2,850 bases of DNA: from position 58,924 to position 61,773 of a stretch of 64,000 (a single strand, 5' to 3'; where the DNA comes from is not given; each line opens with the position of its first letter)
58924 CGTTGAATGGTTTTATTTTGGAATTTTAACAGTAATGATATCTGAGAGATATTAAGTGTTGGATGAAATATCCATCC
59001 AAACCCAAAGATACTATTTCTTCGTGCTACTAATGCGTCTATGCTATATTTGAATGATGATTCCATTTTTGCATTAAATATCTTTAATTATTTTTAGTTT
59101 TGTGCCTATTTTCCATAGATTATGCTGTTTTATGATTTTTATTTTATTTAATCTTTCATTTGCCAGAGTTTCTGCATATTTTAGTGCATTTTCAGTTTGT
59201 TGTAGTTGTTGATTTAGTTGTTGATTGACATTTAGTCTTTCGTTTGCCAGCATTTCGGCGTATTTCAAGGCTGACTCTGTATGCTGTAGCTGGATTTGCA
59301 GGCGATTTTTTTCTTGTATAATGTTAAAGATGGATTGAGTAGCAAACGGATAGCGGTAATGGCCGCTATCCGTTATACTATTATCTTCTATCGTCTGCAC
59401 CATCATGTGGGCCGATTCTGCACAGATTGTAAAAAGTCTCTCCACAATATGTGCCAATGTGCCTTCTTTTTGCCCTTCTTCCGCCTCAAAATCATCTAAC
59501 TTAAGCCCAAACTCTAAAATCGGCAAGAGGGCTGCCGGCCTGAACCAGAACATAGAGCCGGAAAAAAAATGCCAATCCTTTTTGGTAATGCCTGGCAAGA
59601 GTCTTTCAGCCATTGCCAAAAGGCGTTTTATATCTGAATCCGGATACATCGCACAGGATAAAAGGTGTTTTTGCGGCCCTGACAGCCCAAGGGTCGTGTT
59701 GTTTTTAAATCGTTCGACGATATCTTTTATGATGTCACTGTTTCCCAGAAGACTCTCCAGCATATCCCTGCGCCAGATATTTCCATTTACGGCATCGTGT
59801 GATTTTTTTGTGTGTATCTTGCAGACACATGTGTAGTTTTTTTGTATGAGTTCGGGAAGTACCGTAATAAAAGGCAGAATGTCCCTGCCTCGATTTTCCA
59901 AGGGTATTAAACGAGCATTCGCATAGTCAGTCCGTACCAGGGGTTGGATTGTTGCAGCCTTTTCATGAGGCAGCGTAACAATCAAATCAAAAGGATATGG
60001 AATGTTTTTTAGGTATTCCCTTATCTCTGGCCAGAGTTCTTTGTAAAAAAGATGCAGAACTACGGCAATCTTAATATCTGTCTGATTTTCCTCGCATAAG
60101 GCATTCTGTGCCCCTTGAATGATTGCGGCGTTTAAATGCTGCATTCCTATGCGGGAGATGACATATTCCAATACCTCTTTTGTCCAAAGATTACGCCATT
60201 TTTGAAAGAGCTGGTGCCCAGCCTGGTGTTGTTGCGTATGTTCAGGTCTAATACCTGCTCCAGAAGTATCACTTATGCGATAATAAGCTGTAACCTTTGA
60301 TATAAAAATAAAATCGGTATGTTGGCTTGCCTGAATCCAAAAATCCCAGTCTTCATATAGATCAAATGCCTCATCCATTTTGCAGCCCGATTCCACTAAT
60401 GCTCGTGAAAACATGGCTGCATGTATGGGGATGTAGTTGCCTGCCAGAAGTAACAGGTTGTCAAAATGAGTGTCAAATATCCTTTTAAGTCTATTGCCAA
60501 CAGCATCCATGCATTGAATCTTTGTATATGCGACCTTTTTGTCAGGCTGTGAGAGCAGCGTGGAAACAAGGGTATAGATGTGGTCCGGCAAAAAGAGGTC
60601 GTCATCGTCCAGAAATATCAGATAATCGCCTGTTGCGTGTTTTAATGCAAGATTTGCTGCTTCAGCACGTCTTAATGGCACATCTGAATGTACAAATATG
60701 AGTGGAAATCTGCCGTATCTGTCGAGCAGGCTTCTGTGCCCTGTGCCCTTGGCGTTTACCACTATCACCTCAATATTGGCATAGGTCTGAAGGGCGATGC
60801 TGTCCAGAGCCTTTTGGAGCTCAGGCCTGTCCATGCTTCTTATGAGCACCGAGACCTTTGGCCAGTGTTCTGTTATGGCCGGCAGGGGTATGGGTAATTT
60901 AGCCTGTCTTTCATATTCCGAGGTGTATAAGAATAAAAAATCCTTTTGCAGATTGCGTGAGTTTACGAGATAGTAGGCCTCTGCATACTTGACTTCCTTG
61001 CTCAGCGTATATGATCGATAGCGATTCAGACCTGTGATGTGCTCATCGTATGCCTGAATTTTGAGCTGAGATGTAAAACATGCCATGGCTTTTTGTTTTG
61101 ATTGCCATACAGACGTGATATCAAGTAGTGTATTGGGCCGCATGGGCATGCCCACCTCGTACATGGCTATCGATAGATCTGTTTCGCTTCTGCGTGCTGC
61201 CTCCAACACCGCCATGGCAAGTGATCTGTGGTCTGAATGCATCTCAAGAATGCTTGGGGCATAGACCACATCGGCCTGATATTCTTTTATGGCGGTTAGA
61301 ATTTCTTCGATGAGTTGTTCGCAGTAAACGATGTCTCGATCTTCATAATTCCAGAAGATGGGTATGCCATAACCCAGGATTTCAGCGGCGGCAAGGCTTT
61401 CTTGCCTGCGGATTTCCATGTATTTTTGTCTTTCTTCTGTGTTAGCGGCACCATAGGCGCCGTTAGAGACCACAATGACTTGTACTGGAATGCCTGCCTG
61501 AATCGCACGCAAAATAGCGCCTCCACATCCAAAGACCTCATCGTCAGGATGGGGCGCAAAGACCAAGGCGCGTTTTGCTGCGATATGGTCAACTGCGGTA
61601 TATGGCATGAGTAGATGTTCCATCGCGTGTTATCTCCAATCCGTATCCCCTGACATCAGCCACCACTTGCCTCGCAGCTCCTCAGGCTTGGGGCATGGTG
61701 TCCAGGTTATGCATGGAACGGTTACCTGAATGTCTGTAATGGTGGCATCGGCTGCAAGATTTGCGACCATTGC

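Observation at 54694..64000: Eight-gene, gap-free minus-strand operon mixing glycan assembly, acyl transfer, miaA and a CDP-alcohol phosphatidyltransferase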

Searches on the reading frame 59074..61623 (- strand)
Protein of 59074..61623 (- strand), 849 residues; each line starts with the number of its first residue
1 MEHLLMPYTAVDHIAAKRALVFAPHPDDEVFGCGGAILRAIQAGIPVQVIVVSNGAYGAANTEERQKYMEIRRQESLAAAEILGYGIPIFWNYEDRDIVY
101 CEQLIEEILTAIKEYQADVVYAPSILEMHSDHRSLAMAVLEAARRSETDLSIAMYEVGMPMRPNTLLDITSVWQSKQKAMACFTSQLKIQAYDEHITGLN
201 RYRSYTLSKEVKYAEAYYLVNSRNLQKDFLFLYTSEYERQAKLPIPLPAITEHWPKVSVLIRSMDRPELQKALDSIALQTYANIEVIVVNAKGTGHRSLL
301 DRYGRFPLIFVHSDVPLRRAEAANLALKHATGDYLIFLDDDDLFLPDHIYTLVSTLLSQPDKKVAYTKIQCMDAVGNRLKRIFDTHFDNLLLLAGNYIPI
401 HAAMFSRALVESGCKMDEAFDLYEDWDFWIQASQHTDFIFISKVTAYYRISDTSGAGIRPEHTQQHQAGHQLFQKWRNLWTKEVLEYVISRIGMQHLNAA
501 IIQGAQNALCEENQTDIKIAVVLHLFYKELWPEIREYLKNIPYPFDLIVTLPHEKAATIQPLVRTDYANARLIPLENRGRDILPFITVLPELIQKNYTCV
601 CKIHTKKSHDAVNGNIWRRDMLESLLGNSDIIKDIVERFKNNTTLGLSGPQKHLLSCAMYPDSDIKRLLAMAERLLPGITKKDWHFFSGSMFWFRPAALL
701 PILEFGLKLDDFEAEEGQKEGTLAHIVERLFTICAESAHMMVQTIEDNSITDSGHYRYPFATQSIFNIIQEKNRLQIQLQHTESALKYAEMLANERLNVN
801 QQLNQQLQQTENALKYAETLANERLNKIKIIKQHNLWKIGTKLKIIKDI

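Call 5: search_protein_families(library=pfam, proteins=[window:59074-61623:-], max_evalue=0.01)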
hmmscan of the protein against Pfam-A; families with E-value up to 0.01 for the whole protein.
window:59074-61623:- (849 aa): 6 families
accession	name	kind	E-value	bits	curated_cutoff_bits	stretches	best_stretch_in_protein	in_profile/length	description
PF05045.17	RgpF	-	1.7e-42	146.2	25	1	504-739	257-502/503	Rhamnan synthesis protein F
PF02585.22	PIG-L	-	4.2e-28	98.8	28.2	1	20-142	1-128/129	GlcNAc-PI de-N-acetylase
PF00535.33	Glycos_transf_2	-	3.9e-17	63.1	23.3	1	267-380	11-127/168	Glycosyl transferase family 2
PF10111.15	Glyco_tranf_2_2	-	9e-07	29.1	27.3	1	276-449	22-216/276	Glycosyltransferase like family 2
PF13632.12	Glyco_trans_2_3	-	2e-05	24.9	27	1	335-482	2-138/198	Glycosyl transferase family group 2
PF13641.12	Glyco_tranf_2_3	-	0.0038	17.7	27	0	255-384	1-133/230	Glycosyltransferase like family 2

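Call 6: search_protein_families(library=ncbifam, proteins=[window:59074-61623:-], max_evalue=0.01)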
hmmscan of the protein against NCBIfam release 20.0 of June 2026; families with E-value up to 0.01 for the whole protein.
window:59074-61623:- (849 aa): 21 families
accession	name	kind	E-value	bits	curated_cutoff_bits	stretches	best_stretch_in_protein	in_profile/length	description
TIGR04001.1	thiol_BshB1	equivalog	5.1e-23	82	182.5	1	19-201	4-192/226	bacillithiol biosynthesis deacetylase BshB1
TIGR04000.1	thiol_BshB2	equivalog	3.6e-15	56.2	195.25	1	19-189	3-187/217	bacillithiol biosynthesis deacetylase BshB2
NF053739.1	GlytfEpsEBac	equivalog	1.6e-09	37.1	450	1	255-435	1-188/265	glycosyltransferase EpsE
NF047683.1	TeichurnBiosyTuaG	equivalog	3.5e-09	36.7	400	1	253-383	4-137/252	teichuronic acid biosynthesis protein TuaG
NF050050.1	ProtGlycPglI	equivalog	2.2e-08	33.8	500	1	255-355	2-107/306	GalNAc(5)-diNAcBac-PP-undecaprenol beta-1,3-glucosyltransferase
TIGR03937.1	PgaC_IcaA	equivalog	1.4e-07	30.8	422.3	1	233-361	23-155/407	poly-beta-1,6-N-acetyl-D-glucosamine synthase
NF002557.0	PRK02122.1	subfamily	6.9e-07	27.7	384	1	13-74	367-427/653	glucosamine-6-phosphate deaminase-like protein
NF007482.0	PRK10073.1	equivalog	7.3e-07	28.5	423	1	255-365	6-118/334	glycosyltransferase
NF041394.1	GtaseAglG_Halo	equivalog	5e-06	26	440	1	257-356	3-107/304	glucosyl-dolichyl phosphate glucuronosyltransferase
NF038299.1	EPS_HpsN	equivalog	1.3e-05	24.3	425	1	255-363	1-113/317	hormogonium polysaccharide biosynthesis glycosyltransferase HpsN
TIGR03965.1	mycofact_glyco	equivalog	2.5e-05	23.4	280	1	246-381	65-203/467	mycofactocin biosynthesis glycosyltransferase MftF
TIGR04242.1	nodulat_NodC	equivalog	0.00018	20.6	550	1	250-361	43-160/395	chitooligosaccharide synthase NodC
TIGR04017.1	WcaA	equivalog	0.00024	20.8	495.75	1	254-351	4-105/279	colanic acid biosynthesis glycosyltransferase WcaA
NF007453.0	PRK10018.1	equivalog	0.00024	20.8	382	1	253-352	4-107/280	colanic acid biosynthesis glycosyltransferase WcaA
TIGR04283.1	glyco_like_mftF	equivalog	0.0003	20.4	182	1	267-373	12-113/221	TIGR04283 family arsenosugar biosynthesis glycosyltransferase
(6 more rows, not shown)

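Call 16: find_homologous_proteins(query=window:59074-61623:-, max_evalue=1e-10)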
Query window:59074-61623:- (849 aa): 981 proteins with E <= 1e-10 among 8000 candidates; the best 120 are listed.
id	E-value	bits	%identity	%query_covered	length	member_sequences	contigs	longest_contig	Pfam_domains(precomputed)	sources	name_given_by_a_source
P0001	0.0e+0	1946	100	100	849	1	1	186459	PF05045.18,PF02585.23,PF10111.15,PF00535.33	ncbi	-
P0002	0.0e+0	1253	59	100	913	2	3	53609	PF05045.18,PF02585.23,PF10111.15,PF00535.33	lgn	-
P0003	0.0e+0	1242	61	100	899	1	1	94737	PF05045.18,PF02585.23,PF00535.33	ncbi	ncbi:MAG: rhamnan synthesis F family protein [Dissulfuribacterales bacterium]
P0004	0.0e+0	1108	58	100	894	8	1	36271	PF05045.18,PF02585.23,PF00535.33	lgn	-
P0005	8.7e-261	886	46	98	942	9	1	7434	PF05045.18,PF02585.23,PF10111.15,PF00535.33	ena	-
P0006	1.1e-237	809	46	97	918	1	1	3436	PF05045.18,PF02585.23,PF00535.33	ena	-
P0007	5.3e-196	671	51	59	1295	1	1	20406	PF05045.18,PF02585.23,PF10111.15,PF14307.13,PF00535.33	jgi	-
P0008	6.7e-183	628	51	58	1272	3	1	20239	PF05045.18,PF02585.23,PF00534.27,PF00535.33,PF13692.13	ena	-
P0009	1.5e-182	627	51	56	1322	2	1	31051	PF05045.18,PF02585.23,PF00534.27,PF00535.33,PF13692.13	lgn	-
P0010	2.7e-180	620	53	58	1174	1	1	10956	PF13632.13,PF02585.23,PF10111.15,PF13641.13,PF00535.33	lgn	-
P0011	3.0e-177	609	47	58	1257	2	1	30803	PF05045.18,PF02585.23,PF14307.13,PF00535.33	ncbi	-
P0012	4.5e-177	609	51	60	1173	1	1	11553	PF02585.23,PF10111.15,PF13641.13,PF00535.33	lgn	-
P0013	1.3e-176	607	52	58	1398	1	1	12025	PF13632.13,PF02585.23,PF10111.15,PF13506.14,PF13641.13,PF00535.33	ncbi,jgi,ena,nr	ncbi:MAG: glycosyltransferase [Gammaproteobacteria bacterium]|nr:glycosyltransferase [Gammaproteobac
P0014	2.5e-175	603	53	58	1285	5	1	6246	PF02585.23,PF10111.15,PF13641.13,PF00535.33,PF06217.18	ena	-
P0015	2.4e-174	600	51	61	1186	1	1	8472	PF02585.23,PF10111.15,PF13641.13,PF00535.33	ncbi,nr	ncbi:MAG: glycosyltransferase [Sulfuricellaceae bacterium]|nr:glycosyltransferase [Sulfuricellaceae 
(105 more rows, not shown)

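Call 17: find_encoding_contigs(protein=P0003, flank=10000, max_places=3)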
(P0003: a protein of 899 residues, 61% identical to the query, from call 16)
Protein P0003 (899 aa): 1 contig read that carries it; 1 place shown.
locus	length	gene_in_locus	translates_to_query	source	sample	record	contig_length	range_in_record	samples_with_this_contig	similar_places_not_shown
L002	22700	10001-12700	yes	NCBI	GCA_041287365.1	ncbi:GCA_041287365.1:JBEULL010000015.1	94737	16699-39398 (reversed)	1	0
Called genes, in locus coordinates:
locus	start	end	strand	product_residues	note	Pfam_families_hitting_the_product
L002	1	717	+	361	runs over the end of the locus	PF00437:T2SSE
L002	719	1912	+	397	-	PF00437:T2SSE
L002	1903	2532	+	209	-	PF13717:Zn_ribbon_4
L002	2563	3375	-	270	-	PF00033:Cytochrome_B, PF13631:Cytochrom_B_N_2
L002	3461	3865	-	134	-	PF00355:Rieske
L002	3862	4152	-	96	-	PF11146:DUF2905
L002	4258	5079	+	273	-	PF01061:ABC2_membrane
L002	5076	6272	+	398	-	PF00005:ABC_tran, PF14524:Wzt_C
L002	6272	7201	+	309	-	PF04055:Radical_SAM, PF13186:SPASM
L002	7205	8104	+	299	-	PF13489:Methyltransf_23 (weak), PF08241:Methyltransf_11, PF13649:Methyltransf_25 (weak)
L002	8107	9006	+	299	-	PF03279:Lip_A_acyltrans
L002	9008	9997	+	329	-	PF13527:Acetyltransf_9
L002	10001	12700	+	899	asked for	PF02585:PIG-L, PF00535:Glycos_transf_2, PF05045:RgpF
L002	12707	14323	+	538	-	PF00534:Glycos_transf_1, PF13692:Glyco_trans_1_4 (weak)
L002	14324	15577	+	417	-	-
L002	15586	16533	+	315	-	PF01745:IPT, PF01715:IPPT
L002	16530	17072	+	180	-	PF01066:CDP-OH_P_transf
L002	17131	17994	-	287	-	PF08668:HDOD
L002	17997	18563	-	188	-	PF00857:Isochorismatase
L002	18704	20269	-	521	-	PF00474:SSF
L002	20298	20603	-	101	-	PF04341:DUF485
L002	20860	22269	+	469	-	PF00753:Lactamase_B, PF16661:Lactamase_B_6, PF10996:Beta-Casp, PF07521:RMMBL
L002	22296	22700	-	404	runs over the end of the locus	PF00579:tRNA-synt_1b, PF22421:SYY_C-terminal (weak), PF01479:S4 (weak)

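Call 18: find_encoding_contigs(protein=P0002, flank=10000, max_places=3)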
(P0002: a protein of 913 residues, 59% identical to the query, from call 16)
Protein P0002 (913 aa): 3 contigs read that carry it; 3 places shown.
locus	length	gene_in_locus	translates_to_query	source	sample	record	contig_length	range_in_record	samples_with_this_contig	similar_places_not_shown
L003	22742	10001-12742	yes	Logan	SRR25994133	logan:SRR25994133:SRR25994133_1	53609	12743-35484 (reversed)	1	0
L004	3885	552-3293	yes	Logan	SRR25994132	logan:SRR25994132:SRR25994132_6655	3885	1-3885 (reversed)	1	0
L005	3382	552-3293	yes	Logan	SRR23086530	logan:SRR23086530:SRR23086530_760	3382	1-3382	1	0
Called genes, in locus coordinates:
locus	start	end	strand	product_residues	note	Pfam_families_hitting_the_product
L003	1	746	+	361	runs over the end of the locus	PF00437:T2SSE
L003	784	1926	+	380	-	PF00437:T2SSE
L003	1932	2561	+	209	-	PF13717:Zn_ribbon_4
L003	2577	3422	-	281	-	PF00033:Cytochrome_B, PF13631:Cytochrom_B_N_2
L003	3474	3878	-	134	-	PF00355:Rieske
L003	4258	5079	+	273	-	PF01061:ABC2_membrane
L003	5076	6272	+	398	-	PF00005:ABC_tran, PF14524:Wzt_C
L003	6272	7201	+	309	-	PF04055:Radical_SAM, PF13186:SPASM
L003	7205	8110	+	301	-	PF13489:Methyltransf_23 (weak), PF13649:Methyltransf_25, PF08241:Methyltransf_11, PF13847:Methyltransf_31 (faint)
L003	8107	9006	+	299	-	PF03279:Lip_A_acyltrans (weak)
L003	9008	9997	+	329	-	PF13527:Acetyltransf_9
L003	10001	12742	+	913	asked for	PF02585:PIG-L, PF10111:Glyco_tranf_2_2 (faint), PF00535:Glycos_transf_2, PF05045:RgpF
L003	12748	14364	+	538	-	PF13692:Glyco_trans_1_4 (faint), PF00534:Glycos_transf_1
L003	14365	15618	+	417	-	-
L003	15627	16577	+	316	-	PF01745:IPT, PF13238:AAA_18 (faint), PF01715:IPPT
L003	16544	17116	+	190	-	PF01066:CDP-OH_P_transf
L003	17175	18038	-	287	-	PF08668:HDOD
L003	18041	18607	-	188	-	PF00857:Isochorismatase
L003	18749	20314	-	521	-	PF00474:SSF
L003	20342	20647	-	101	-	PF04341:DUF485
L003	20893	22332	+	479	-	PF00753:Lactamase_B, PF16661:Lactamase_B_6, PF10996:Beta-Casp, PF07521:RMMBL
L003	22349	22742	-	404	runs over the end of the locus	PF00579:tRNA-synt_1b, PF22421:SYY_C-terminal (weak), PF01479:S4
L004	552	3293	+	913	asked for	PF02585:PIG-L, PF10111:Glyco_tranf_2_2 (faint), PF00535:Glycos_transf_2, PF05045:RgpF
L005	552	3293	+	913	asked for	PF02585:PIG-L, PF10111:Glyco_tranf_2_2 (faint), PF00535:Glycos_transf_2, PF05045:RgpF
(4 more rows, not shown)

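Call 19: find_encoding_contigs(protein=P0004, flank=10000, max_places=2)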
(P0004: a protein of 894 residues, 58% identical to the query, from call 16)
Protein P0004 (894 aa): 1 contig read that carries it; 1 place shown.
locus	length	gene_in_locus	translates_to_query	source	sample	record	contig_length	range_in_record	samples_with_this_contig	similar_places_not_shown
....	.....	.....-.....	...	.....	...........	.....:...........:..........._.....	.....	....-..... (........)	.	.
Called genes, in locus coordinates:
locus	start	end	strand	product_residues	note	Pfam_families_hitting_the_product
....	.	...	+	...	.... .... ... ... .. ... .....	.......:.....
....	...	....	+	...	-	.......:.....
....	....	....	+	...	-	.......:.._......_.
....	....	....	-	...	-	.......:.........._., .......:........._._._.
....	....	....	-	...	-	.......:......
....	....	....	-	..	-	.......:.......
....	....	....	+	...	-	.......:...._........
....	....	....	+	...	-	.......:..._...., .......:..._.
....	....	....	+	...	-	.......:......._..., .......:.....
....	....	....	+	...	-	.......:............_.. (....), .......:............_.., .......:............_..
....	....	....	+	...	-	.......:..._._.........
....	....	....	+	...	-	-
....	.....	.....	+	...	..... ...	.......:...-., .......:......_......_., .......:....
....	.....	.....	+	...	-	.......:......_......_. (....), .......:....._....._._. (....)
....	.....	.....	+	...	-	-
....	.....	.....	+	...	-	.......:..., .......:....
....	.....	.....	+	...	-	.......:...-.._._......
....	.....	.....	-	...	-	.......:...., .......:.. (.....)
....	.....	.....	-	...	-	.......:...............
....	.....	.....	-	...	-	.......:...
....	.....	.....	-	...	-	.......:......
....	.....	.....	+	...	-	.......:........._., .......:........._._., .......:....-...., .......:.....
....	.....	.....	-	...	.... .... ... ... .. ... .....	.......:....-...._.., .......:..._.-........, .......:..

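Call 20: find_encoding_contigs(protein=P0005, flank=10000, max_places=2)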
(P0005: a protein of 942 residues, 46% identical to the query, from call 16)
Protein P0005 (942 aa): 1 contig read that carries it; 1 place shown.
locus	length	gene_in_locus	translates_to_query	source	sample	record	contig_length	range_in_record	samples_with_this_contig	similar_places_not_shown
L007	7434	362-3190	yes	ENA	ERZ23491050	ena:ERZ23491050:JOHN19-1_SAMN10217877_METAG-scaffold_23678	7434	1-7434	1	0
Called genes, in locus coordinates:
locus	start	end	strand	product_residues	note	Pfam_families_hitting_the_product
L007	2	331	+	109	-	?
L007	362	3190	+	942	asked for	PF02585:PIG-L, PF00535:Glycos_transf_2, PF10111:Glyco_tranf_2_2, PF05045:RgpF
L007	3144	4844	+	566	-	PF00534:Glycos_transf_1 (weak), PF13692:Glyco_trans_1_4 (weak)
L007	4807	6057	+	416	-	-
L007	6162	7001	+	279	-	PF01061:ABC2_membrane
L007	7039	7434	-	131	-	?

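Call 58: list_cluster_members(proteins=[P0001, P0121, P0213])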
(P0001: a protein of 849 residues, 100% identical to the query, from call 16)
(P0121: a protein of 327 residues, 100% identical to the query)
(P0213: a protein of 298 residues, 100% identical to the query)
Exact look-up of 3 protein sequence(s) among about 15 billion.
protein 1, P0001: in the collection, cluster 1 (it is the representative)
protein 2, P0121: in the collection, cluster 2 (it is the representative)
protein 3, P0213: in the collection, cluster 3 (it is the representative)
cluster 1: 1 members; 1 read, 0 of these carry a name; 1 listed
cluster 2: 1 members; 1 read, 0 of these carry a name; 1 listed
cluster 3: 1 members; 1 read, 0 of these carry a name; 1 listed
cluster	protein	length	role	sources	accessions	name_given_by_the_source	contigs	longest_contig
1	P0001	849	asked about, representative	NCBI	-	-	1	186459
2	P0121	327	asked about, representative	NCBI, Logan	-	-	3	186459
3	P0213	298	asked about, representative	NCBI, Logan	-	-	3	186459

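Call 93: predict_structure(alignment_id=A4)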
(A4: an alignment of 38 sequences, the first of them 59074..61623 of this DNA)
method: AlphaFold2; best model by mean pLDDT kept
length: 849 residues; sequences in the alignment: 38
mean_pLDDT: 87.1   pTM: 0.45
mean pLDDT of the five models: 87.1, 86.0, 85.9, 85.0, 84.8
residues with pLDDT >= 90: 506; 70-90: 235; 50-70: 80; < 50: 28
segments of 3 or more residues with pLDDT < 50: 246-251, 749-758, 761-763, 846-849
pLDDT, mean of each block of 10 residues (from residue 1): 68 96 97 97 98 90 92 97 97 91 88 97 91 94 90 80 87 98 94 92 88 95 85 67 52 83 94 93 94 93 89 95 97 97 95 93 97 92 94 92 98 95 94 97 96 66 85 91 83 72 77 71 95 97 97 95 96 94 95 91 83 79 95 95 93 84 86 89 89 95 90 77 92 93 76 46 54 69 79 82 83 80 69 65 55
secondary structure, 60 per line:
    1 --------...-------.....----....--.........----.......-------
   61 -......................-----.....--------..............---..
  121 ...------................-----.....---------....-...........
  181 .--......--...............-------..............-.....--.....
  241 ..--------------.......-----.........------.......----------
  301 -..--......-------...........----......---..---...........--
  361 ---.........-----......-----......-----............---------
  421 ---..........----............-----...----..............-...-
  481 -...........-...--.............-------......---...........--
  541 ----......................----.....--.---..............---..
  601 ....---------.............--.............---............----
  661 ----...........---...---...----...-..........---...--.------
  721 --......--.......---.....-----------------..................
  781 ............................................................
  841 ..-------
elements in order (helices of 4 or more, strands of 3 or more residues): E9-11 E19-23 H28-31 H34-42 E47-53 H62-83 E89-93 H102-115 E119-123 H130-145 E151-155 E165-168 H170-181 H184-189 H192-206 E214-221 H222-227 H229-233 H236-242 E257-263 H269-277 E284-290 E306-311 H319-329 E334-339 H348-358 E364-372 E378-383 H389-394 E403-406 H407-411 H424-433 E438-449 H462-475 H482-492 H499-511 E519-524 H528-538 E545-552 H553-566 E571-575 H582-595 E599-604 H614-626 H629-641 E645-650 E654-656 H665-675 E685-687 E692-694 H696-705 H723-728 H731-737 E741-745 H763-842
